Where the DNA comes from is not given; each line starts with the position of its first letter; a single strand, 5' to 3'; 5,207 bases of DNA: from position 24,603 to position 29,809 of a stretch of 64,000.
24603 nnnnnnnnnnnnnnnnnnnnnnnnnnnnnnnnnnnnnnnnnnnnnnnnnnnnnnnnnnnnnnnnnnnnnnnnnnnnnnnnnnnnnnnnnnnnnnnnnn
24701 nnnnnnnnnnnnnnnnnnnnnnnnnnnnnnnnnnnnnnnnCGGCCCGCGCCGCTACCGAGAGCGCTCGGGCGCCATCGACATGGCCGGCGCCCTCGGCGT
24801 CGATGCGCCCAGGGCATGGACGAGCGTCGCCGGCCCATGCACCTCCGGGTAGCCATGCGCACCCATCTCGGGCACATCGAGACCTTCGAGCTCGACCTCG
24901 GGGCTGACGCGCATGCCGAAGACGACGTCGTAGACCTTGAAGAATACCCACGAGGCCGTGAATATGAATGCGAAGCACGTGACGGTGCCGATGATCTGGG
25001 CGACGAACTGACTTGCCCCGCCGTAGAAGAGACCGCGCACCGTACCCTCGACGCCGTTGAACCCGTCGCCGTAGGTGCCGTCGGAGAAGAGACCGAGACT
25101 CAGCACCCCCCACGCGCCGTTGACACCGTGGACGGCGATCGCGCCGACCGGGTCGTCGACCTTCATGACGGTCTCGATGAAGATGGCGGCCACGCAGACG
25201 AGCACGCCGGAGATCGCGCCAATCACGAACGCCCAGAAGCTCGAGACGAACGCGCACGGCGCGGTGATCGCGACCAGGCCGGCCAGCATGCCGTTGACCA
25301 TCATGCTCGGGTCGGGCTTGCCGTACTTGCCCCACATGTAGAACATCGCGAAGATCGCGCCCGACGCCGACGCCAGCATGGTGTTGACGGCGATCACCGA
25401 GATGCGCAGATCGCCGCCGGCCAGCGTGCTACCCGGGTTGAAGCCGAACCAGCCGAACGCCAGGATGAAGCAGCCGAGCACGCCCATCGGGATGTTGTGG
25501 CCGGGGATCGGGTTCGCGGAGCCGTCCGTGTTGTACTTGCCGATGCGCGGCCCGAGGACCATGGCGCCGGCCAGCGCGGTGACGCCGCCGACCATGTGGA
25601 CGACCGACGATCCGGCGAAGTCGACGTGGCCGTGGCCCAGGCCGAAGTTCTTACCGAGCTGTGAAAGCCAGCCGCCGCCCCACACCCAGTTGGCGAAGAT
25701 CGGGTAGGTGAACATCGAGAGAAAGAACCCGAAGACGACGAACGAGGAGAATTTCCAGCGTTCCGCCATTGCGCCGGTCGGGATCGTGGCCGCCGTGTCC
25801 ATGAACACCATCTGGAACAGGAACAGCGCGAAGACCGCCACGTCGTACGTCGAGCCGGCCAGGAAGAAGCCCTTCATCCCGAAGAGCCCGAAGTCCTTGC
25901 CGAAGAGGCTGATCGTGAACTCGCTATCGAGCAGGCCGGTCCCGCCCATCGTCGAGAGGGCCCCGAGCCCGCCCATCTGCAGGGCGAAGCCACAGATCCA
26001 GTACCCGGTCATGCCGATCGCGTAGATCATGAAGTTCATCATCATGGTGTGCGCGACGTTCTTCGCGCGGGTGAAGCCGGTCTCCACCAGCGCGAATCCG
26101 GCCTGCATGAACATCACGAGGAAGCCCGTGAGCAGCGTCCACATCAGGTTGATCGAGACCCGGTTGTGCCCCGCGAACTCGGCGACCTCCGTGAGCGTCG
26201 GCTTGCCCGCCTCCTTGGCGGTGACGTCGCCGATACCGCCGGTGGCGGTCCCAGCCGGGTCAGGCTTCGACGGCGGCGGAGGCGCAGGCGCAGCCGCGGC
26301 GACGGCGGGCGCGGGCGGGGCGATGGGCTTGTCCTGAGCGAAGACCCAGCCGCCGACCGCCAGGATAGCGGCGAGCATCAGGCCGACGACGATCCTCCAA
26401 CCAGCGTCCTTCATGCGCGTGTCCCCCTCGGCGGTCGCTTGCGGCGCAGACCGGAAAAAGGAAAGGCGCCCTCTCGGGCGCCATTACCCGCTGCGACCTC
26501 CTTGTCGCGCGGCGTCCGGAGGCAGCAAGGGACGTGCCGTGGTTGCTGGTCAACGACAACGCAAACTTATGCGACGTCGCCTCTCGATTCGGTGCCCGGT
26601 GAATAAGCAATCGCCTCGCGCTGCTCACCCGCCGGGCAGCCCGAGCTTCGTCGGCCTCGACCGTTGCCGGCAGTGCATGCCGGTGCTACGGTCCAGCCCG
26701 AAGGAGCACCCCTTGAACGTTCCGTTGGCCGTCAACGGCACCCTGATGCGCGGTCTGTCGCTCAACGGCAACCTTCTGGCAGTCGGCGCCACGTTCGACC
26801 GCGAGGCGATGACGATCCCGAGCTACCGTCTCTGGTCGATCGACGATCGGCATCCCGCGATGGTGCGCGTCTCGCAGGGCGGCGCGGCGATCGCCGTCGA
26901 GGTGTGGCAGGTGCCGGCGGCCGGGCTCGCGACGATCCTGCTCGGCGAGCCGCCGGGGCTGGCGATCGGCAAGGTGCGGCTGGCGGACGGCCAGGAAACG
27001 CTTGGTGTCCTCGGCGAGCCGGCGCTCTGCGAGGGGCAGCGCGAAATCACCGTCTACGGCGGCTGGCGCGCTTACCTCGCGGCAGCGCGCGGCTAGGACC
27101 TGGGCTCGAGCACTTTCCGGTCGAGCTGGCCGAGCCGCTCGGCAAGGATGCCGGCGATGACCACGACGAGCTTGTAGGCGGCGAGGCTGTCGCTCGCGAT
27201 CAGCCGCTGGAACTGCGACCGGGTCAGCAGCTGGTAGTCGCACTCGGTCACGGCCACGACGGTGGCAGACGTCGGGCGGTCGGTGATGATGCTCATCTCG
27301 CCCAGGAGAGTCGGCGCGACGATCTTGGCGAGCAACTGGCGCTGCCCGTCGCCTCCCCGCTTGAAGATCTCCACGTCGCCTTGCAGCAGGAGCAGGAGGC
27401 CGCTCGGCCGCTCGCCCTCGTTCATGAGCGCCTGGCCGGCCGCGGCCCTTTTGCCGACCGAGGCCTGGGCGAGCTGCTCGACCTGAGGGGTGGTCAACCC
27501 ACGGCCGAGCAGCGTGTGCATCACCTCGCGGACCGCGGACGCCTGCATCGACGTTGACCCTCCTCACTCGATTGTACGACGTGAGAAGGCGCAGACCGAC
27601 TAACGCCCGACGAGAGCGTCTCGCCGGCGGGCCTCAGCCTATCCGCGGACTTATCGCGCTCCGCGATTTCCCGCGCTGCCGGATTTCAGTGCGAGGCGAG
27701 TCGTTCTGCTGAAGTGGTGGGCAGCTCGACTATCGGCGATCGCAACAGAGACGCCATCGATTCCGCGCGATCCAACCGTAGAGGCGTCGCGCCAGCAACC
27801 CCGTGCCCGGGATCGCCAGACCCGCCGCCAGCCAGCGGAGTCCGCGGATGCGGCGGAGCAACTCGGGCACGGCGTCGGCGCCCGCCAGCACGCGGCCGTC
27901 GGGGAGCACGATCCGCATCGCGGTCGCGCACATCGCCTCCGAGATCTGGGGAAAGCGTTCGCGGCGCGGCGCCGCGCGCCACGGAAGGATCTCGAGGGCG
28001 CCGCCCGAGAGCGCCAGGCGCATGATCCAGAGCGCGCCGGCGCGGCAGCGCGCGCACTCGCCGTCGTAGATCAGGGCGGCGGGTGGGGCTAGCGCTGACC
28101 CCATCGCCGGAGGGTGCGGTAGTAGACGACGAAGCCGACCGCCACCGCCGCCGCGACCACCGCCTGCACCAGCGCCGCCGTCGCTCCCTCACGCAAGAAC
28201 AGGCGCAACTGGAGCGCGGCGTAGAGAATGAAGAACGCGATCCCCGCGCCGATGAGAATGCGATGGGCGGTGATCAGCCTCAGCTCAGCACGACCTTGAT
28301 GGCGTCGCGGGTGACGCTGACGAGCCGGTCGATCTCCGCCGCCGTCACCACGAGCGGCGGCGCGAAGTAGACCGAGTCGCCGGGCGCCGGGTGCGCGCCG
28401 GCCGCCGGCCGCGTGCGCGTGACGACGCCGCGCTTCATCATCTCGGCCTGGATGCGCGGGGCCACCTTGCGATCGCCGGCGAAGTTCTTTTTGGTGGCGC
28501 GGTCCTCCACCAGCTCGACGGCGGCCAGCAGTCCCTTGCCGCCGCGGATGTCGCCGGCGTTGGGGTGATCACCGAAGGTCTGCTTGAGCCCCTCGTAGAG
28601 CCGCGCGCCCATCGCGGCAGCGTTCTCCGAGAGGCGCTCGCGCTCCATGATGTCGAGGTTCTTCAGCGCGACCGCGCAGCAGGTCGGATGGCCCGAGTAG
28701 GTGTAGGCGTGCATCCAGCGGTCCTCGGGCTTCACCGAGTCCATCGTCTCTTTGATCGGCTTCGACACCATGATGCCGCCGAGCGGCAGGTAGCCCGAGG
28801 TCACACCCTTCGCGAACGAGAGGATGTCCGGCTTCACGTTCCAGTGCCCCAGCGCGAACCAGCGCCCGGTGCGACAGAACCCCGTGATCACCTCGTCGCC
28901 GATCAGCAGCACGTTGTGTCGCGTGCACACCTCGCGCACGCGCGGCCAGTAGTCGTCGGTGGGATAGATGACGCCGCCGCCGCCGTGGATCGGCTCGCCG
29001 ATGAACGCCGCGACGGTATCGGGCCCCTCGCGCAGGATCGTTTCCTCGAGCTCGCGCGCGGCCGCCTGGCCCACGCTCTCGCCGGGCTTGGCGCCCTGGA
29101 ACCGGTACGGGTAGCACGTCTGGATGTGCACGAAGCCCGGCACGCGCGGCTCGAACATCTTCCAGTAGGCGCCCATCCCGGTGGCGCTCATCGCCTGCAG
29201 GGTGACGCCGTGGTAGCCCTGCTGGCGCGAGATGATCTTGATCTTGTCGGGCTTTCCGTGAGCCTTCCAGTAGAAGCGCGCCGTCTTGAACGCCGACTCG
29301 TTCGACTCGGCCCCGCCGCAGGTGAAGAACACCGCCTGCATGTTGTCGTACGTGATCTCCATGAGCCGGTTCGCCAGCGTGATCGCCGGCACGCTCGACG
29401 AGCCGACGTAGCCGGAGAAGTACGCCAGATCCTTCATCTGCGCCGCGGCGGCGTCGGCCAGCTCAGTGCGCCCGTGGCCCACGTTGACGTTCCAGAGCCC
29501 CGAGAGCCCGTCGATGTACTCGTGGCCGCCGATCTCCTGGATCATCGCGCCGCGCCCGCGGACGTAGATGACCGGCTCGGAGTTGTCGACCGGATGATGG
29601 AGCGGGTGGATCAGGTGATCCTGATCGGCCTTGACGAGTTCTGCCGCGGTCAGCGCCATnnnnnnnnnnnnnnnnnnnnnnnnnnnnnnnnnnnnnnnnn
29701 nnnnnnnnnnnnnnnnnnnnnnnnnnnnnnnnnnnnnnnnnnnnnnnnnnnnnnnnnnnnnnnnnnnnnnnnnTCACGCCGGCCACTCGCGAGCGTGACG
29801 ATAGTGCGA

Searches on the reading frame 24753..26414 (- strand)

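Call 62: search_protein_families(library=pfam, proteins=[window:24753-26414:-], max_evalue=0.00001)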
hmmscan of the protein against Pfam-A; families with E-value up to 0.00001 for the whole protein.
window:24753-26414:- (553 aa): 1 family
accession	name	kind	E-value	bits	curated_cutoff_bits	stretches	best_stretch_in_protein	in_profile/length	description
PF00909.26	Ammonium_transp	-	2.5e-109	366.1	23.2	1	92-522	2-399/399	Ammonium Transporter Family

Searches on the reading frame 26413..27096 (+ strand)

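Call 62: search_protein_families(library=pfam, proteins=[window:26413-27096:+], max_evalue=0.00001)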
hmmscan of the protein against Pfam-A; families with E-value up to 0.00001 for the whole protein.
window:26413-27096:+ (227 aa): 1 family
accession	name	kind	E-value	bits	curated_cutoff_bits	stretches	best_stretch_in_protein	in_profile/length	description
PF21986.1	AH_C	-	1.4e-39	135.3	27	1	104-223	2-123/123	Allophanate hydrolase C-terminal domain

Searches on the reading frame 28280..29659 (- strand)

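Call 62: search_protein_families(library=pfam, proteins=[window:28280-29659:-], max_evalue=0.00001)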
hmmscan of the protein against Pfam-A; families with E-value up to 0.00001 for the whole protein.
window:28280-29659:- (459 aa): 1 family
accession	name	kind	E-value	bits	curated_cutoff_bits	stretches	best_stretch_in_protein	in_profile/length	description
PF00202.27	Aminotran_3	-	7.7e-90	301.9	30.5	1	29-453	10-402/403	Aminotransferase class-III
